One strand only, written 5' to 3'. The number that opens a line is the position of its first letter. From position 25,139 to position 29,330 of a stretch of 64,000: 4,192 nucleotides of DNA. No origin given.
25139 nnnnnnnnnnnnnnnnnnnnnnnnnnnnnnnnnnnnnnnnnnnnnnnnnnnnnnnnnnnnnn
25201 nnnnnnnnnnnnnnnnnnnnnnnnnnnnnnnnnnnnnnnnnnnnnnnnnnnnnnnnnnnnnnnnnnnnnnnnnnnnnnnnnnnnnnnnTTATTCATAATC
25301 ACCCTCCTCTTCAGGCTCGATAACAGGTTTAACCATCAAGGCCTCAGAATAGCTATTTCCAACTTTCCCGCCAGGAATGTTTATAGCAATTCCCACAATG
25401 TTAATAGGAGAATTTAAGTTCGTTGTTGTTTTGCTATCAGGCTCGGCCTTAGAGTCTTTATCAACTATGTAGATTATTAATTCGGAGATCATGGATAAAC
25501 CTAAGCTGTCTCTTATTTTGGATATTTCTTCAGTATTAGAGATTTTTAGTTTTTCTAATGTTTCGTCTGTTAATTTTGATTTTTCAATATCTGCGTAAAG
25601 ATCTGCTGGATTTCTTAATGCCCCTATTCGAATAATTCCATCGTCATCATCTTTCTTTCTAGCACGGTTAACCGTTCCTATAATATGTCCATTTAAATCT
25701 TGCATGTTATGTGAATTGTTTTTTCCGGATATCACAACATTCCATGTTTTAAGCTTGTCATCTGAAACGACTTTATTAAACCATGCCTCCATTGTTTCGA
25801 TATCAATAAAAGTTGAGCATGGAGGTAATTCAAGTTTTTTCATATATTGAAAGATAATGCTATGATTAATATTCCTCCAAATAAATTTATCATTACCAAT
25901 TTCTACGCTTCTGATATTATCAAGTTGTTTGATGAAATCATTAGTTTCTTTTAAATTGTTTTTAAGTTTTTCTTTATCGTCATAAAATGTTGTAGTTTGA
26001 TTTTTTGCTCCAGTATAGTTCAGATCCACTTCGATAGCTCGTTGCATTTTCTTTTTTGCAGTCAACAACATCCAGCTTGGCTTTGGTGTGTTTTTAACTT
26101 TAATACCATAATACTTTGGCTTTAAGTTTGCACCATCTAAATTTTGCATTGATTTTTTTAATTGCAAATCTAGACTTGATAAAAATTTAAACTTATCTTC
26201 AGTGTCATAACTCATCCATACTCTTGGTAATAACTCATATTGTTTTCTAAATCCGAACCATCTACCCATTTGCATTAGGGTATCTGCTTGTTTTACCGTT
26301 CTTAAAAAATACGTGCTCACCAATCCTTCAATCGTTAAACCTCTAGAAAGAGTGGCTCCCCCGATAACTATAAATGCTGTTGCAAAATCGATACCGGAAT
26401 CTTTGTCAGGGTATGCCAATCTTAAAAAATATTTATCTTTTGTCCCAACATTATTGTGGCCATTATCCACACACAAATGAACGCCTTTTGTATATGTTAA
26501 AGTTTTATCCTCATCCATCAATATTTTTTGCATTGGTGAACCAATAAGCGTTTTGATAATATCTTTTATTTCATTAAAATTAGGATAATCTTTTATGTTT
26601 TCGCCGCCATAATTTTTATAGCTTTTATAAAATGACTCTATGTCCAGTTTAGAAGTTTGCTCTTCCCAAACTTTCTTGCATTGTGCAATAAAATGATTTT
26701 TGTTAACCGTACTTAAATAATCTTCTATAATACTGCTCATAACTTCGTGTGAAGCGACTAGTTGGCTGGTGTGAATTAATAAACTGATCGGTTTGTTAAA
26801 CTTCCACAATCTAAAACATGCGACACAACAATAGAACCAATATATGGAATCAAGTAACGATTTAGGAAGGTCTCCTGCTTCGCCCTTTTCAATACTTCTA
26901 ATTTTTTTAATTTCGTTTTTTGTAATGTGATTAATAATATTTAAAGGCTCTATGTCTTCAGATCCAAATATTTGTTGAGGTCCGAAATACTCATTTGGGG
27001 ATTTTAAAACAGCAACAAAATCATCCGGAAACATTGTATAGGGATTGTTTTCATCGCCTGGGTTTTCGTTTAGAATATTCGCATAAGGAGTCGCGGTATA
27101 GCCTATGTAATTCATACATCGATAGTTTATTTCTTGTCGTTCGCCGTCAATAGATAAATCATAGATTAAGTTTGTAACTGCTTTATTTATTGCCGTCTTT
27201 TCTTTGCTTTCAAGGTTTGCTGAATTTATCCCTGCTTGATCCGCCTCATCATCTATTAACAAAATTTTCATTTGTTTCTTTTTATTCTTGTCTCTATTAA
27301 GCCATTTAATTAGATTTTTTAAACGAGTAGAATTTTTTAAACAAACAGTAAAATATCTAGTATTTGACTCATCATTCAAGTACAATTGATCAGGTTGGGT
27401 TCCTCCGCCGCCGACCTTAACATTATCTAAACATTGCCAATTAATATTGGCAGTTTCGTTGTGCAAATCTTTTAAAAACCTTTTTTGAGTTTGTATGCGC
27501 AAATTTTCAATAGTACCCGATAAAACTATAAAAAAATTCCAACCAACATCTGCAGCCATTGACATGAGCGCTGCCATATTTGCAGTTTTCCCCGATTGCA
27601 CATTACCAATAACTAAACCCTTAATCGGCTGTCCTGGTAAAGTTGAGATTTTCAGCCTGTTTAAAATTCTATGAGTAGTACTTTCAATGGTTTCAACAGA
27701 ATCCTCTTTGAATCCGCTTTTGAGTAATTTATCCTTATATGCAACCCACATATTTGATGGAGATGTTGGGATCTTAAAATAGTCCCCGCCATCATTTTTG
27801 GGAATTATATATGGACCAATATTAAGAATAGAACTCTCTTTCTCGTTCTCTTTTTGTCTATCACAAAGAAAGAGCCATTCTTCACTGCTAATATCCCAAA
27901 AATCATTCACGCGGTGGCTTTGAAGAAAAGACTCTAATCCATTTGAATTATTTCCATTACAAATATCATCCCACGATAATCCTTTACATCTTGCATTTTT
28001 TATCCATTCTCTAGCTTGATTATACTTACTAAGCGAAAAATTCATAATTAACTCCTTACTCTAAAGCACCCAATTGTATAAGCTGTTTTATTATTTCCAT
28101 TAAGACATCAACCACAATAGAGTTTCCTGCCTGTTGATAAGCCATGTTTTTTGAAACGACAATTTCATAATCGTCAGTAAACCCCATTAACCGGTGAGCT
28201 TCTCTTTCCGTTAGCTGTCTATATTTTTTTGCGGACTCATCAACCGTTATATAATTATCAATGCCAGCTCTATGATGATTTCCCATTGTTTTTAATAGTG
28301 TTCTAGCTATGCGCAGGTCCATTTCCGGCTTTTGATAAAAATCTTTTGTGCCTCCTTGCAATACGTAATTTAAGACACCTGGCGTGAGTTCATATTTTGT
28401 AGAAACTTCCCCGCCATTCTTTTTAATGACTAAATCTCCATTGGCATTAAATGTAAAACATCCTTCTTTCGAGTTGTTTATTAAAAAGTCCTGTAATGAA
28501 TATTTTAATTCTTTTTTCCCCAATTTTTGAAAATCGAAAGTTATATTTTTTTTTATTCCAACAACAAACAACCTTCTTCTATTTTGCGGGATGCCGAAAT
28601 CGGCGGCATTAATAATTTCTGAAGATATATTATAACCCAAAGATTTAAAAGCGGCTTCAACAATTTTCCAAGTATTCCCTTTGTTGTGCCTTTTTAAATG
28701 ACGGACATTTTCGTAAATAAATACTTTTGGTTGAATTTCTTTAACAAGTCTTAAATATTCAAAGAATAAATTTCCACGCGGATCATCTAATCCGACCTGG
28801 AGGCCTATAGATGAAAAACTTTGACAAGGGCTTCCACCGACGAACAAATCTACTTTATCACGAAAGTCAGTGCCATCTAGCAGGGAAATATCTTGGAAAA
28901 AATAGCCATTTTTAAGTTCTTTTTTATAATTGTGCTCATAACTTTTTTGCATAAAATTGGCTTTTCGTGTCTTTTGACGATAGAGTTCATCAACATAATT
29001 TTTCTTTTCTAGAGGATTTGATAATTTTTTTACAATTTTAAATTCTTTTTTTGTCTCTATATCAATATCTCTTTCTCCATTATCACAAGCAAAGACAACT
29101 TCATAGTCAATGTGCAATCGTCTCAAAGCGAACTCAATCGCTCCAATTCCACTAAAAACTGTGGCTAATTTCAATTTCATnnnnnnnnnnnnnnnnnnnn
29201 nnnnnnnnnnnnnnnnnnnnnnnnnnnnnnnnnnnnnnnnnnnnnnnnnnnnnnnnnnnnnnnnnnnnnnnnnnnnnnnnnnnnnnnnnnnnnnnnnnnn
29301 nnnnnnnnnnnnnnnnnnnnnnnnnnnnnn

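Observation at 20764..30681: Eight-gene coupled operon (orphan, Dcm, Dcm, Z1 NTPase, GHKL/MORC-like ATPase, orphan, orphan, PD-(D/E)XK): candidate uncharacterised methylation-linked defence system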

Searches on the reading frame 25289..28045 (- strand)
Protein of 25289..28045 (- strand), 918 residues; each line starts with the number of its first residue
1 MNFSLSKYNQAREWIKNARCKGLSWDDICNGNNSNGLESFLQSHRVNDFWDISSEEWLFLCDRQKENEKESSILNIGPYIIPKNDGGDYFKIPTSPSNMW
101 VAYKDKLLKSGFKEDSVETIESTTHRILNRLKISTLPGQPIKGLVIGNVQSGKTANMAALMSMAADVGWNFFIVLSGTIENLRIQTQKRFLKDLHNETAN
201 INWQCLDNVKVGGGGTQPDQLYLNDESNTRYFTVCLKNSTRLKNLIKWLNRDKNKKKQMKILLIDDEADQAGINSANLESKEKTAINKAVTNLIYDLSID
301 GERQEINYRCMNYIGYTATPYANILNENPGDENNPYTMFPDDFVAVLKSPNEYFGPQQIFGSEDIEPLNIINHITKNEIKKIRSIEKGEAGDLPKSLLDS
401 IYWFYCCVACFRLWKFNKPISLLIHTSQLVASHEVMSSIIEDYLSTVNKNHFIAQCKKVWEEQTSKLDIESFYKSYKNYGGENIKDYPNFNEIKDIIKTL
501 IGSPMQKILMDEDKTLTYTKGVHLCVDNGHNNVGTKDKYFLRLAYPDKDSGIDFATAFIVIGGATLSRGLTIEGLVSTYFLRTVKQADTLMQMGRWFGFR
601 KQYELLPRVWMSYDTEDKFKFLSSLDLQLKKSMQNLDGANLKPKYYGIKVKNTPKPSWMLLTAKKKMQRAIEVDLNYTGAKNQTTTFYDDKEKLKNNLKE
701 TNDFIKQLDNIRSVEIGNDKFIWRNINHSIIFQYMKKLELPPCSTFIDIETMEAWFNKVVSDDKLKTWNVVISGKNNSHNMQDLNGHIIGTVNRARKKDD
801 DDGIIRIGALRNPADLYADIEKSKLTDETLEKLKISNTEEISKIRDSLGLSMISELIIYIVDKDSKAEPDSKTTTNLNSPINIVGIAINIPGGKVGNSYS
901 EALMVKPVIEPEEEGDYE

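Call 4: search_protein_families(library=pfam, proteins=[window:25289-28045:-], max_evalue=0.1)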
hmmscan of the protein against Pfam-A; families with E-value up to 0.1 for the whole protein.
window:25289-28045:- (918 aa): 2 families
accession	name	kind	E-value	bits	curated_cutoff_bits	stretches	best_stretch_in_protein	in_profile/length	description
PF10593.14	Z1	-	4.3e-51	174.1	25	1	396-654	1-225/228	Z1 domain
PF04851.21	ResIII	-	0.048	14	22.5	0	141-273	24-139/164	Type III restriction enzyme, res subunit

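Call 5: search_protein_families(library=padloc, proteins=[window:25289-28045:-], max_evalue=0.1)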
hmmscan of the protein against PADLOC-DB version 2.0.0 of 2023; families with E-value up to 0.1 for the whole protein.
window:25289-28045:- (918 aa): 4 families
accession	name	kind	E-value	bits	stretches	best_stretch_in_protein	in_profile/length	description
PDLC02205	MzaC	-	5.8e-51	171.4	2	257-824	283-843/952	-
PDLC03202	Helicase_II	-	3.2e-31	106.3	2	116-479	17-337/621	Type II helicase domain protein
PDLC01613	Csm3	-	0.0013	17.6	1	539-720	76-169/177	"CAS-III-A,CAS-III-D; effector_G7"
PDLC00278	PtuA1|PtuA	-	0.011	13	1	223-295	162-223/436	AAA ATPase domain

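Call 6: search_protein_families(library=ncbifam, proteins=[window:25289-28045:-], max_evalue=0.1)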
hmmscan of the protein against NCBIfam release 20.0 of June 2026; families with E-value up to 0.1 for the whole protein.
window:25289-28045:- (918 aa): 2 families
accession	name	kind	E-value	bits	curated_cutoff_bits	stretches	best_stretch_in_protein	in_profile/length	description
NF041933.1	MzaC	equivalog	2.4e-65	221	1500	2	231-783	242-799/806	MZA anti-phage system associated Z1 domain-containing protein MzaC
NF033604.1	epsi_CJH_07325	subfamily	0.052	13.7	33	0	671-708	14-51/66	CJH_07325 family protein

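Call 25: search_solved_structures(query=window:25289-28045:-, max_evalue=1, show_alignments=1)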
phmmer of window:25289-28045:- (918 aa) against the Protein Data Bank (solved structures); distinct sequences matched with E-value up to 1: 0.

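Call 80: search_dna_similar(query=window:25289-28045:-, collection=plasmids, mode=protein, max_rows=30, rows=spread)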
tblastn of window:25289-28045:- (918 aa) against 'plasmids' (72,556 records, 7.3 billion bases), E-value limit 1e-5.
Records with a match: 48; places in all: 49; records where one place covers at least 80% of the query: 5.
Best place of each record, by identity: <60% 48.
By first word of the organism name: Rhizobium 6; Agrobacterium 3; Lactiplantibacillus 3; Priestia 2; Ensifer 2; Azospirillum 2; Hymenobacter 2; Levilactobacillus 2; Pediococcus 2; Neisseria 2; and 21 more.
By predicted mobility (MOB-suite, as given by PLSDB): non-mobilizable 27; conjugative 14; mobilizable 7.
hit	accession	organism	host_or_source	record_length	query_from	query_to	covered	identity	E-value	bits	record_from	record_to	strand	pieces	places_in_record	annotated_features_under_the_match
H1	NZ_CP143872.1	Synechococcus elongatus IITB6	whole organism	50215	71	892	90%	27.0%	5e-73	271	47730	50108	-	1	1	none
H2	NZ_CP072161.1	Rhizobium sp. B230/85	Himalayan blackberry,cell culture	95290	96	891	87%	26.1%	4e-61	234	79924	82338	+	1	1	Z1 domain-containing protein | hypothetical protein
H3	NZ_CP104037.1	Rhizobium sp. SRDI969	Pisum sativum,Cell culture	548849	142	891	82%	27.1%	4e-66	250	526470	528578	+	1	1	Z1 domain-containing protein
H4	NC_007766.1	Rhizobium etli CFN 42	-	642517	96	772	74%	28.7%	1e-69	260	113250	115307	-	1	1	Z1 domain-containing protein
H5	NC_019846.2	Sinorhizobium meliloti GR4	-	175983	96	772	74%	28.6%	3e-70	263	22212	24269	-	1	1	Z1 domain-containing protein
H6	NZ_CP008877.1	Terribacillus goriensis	Cryptomeria japonica var. sinensis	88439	98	772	74%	28.0%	1e-52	208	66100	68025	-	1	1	Z1 domain-containing protein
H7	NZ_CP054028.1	Rhizobium hidalgonense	Pisum sativum l. (pea),Pure culture,Pea ...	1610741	96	772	74%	27.6%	5e-69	259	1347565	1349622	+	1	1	record has no annotation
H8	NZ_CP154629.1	Acetoanaerobium noterae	cell culture,Sludge of a digestion ...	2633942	142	773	69%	28.9%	2e-55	217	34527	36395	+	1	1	none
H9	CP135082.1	Agrobacterium pusense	Single cell,Heavy rainforest soil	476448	100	774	74%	26.7%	2e-54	214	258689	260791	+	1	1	record has no annotation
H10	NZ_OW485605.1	Rhodovastum atsumiense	-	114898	112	790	74%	26.0%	7e-57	221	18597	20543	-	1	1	Z1 domain-containing protein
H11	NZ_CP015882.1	Ensifer adhaerens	silty clay loam soil (pH 6.1)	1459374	96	773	74%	26.0%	1e-55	218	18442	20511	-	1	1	none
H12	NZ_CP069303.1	Shinella sp. PSBB067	monoisolate,Minnesota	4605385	117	785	73%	26.2%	6e-45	184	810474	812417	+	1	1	none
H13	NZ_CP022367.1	Azospirillum sp. TSH58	single cell,paddy soils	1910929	112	793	74%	25.5%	2e-50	201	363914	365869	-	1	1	record has no annotation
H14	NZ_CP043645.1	Hymenobacter sp. NBH84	pure culture,soil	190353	99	766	73%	25.1%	9e-48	193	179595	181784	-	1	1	Z1 domain-containing protein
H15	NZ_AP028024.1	Helicobacter sp. NHP21005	Felis catus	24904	141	712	62%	28.0%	2e-42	176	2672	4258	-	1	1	Z1 domain-containing protein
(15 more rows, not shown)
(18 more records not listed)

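Call 81: get_annotated_region(hit=H4, flank=7000)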
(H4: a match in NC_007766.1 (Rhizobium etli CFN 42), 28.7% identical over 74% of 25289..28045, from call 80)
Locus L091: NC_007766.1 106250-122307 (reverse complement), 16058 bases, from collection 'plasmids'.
description: Rhizobium etli CFN 42 plasmid p42f, complete sequence
organism: Rhizobium etli CFN 42 (NCBI taxid 347834)
taxonomy: Bacteria; Pseudomonadota; Alphaproteobacteria; Hyphomicrobiales; Rhizobiaceae; Rhizobium; Rhizobium etli; Rhizobium etli CFN 42
host: -; source: -; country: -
typing (MOB-suite, as given by PLSDB): non-mobilizable
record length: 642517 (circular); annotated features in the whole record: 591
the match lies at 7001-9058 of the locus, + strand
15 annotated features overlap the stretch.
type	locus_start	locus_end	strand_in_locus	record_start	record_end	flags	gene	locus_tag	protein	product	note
CDS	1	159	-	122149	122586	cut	-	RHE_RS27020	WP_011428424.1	hypothetical protein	-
CDS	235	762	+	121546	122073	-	-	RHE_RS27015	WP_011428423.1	hypothetical protein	-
CDS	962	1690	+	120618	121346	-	-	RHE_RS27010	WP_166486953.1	hypothetical protein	-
CDS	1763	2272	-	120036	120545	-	-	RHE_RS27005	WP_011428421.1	hypothetical protein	-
CDS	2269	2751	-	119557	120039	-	-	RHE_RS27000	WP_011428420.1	very short patch repair endonuclease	-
CDS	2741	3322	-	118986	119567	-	-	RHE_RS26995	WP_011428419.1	hypothetical protein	-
CDS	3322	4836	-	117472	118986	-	-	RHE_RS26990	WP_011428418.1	DNA cytosine methyltransferase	GO:0006304 - DNA modification [Evidence IEA]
CDS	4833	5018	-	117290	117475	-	-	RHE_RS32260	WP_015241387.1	CopG family transcriptional regulator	-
CDS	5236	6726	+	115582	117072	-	-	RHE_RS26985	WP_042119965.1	ATP-binding protein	-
CDS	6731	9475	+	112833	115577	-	-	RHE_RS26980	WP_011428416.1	Z1 domain-containing protein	-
CDS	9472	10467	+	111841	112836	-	-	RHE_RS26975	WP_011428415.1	PD-(D/E)XK motif protein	-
CDS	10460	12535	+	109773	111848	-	-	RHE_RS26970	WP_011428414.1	AIPR family protein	-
CDS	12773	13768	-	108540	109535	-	-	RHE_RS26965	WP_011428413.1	hypothetical protein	-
CDS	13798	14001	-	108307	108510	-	-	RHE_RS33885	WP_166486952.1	hypothetical protein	-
CDS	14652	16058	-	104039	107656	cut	-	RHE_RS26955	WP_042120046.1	DEAD/DEAH box helicase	-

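Call 82: get_annotated_region(hit=H6, flank=7000)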
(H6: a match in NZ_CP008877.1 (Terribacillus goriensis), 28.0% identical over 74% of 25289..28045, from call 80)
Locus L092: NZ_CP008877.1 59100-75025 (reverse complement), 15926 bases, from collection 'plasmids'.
description: Terribacillus goriensis strain MP602 plasmid pT1, complete sequence
organism: Terribacillus goriensis (NCBI taxid 386490)
taxonomy: Bacteria; Bacillota; Bacilli; Bacillales; Bacillaceae; Terribacillus; Terribacillus goriensis
host: -; source: Cryptomeria japonica var. sinensis; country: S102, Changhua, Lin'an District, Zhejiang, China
typing (MOB-suite, as given by PLSDB): mobilizable; relaxase MOBQ
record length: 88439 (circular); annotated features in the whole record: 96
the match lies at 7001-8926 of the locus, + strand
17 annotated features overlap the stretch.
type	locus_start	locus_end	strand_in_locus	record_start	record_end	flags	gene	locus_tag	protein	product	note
CDS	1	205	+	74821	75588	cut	-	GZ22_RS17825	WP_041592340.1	ParA family protein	-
CDS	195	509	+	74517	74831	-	-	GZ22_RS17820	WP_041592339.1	hypothetical protein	-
CDS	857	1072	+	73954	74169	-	-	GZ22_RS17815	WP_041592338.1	hypothetical protein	-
CDS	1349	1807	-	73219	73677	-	-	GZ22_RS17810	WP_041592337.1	hypothetical protein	-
CDS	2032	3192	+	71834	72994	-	-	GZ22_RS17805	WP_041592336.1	hypothetical protein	-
CDS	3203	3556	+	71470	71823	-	-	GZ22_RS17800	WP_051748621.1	hypothetical protein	-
CDS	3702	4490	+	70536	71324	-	-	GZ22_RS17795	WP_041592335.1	DUF3883 domain-containing protein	-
CDS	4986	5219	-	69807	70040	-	-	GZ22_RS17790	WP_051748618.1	helix-turn-helix transcriptional regulator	-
CDS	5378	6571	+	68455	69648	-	-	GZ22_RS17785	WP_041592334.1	AIPR family protein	-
CDS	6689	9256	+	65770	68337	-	-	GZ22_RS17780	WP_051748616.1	Z1 domain-containing protein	-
CDS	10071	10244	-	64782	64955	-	-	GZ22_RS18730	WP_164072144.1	hypothetical protein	-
CDS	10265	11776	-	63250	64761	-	-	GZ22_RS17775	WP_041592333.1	ArdC-like ssDNA-binding domain-containing protein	-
CDS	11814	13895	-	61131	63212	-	mobQ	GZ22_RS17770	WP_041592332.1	MobQ family relaxase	-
CDS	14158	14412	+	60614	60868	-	-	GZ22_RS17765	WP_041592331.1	hypothetical protein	-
CDS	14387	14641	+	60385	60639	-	-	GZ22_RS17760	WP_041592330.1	hypothetical protein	-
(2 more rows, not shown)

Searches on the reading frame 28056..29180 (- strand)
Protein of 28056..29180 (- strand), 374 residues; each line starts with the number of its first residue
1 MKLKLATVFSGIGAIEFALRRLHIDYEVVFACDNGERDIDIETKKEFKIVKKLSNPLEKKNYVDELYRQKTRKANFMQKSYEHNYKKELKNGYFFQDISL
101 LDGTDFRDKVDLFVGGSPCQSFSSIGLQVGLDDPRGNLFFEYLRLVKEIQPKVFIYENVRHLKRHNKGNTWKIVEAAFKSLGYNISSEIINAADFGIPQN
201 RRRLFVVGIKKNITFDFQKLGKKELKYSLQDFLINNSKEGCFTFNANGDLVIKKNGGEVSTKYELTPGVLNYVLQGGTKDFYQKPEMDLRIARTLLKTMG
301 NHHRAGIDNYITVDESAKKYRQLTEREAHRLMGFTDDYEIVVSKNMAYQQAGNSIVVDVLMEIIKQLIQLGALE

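Call 4: search_protein_families(library=pfam, proteins=[window:28056-29180:-], max_evalue=0.1)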
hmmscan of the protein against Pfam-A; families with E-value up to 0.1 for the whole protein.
window:28056-29180:- (374 aa): 1 family
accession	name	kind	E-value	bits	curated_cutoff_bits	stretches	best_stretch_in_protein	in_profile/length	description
PF00145.23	DNA_methylase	-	8.8e-68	229.5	22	1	76-368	33-323/324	C-5 cytosine-specific DNA methylase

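Call 5: search_protein_families(library=padloc, proteins=[window:28056-29180:-], max_evalue=0.1)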
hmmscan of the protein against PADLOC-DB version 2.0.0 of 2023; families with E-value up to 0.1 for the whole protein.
window:28056-29180:- (374 aa): 65 families (the best 25 are shown)
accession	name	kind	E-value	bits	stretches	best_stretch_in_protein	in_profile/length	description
PDLC03272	MTase_II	-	2.8e-70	235.5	1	77-369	108-388/407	Type II methyltransferase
PDLC03378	MTase_II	-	1.6e-56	190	1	1-369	1-328/344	Type II methyltransferase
PDLC00026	DruM2|DruM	-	3e-45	153.2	1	94-367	53-314/336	DNA cytosine methylase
PDLC03734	oMTase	-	1.6e-44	150.7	3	92-213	52-172/444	orphan methyltransferase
PDLC02653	DrmMII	-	1.7e-44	150.1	2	78-235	39-197/333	DrmMII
PDLC03234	MTase_II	-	7.5e-44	148.5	2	93-224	51-189/375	Type II methyltransferase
PDLC03361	MTase_II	-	2e-42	143.6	1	67-367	119-433/455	Type II methyltransferase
PDLC03326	MTase_II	-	4.1e-42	142.8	2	108-259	73-223/412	Type II methyltransferase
PDLC00027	DruM2|DruM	-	3.6e-39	133.2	2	84-218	48-180/361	DNA cytosine methylase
PDLC00033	DruM2|DruM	-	3.6e-39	133.1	2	108-216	90-197/368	DNA cytosine methylase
PDLC02649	DrmMII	-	8.2e-37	125.1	2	52-231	50-242/422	DrmMII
PDLC00031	DruM2|DruM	-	1.4e-36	124.4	2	9-218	18-180/361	DNA cytosine methylase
PDLC03217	MTase_II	-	1.7e-36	124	2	75-244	55-218/703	Type II methyltransferase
PDLC03307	MTase_II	-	6.9e-35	119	3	92-168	46-120/382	Type II methyltransferase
PDLC03242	MTase_II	-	6.1e-34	115.6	1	76-361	133-389/409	Type II methyltransferase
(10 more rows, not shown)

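Call 6: search_protein_families(library=ncbifam, proteins=[window:28056-29180:-], max_evalue=0.1)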
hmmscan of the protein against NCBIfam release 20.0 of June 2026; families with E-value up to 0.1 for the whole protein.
window:28056-29180:- (374 aa): 2 families
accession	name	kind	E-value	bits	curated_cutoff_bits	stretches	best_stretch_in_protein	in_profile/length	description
TIGR00675.1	dcm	superfamily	2.7e-69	234.3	100.65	1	8-367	4-329/329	DNA (cytosine-5-)-methyltransferase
NF007772.0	PRK10458.1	subfamily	1.6e-26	92.9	710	2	70-215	124-292/472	DNA cytosine methylase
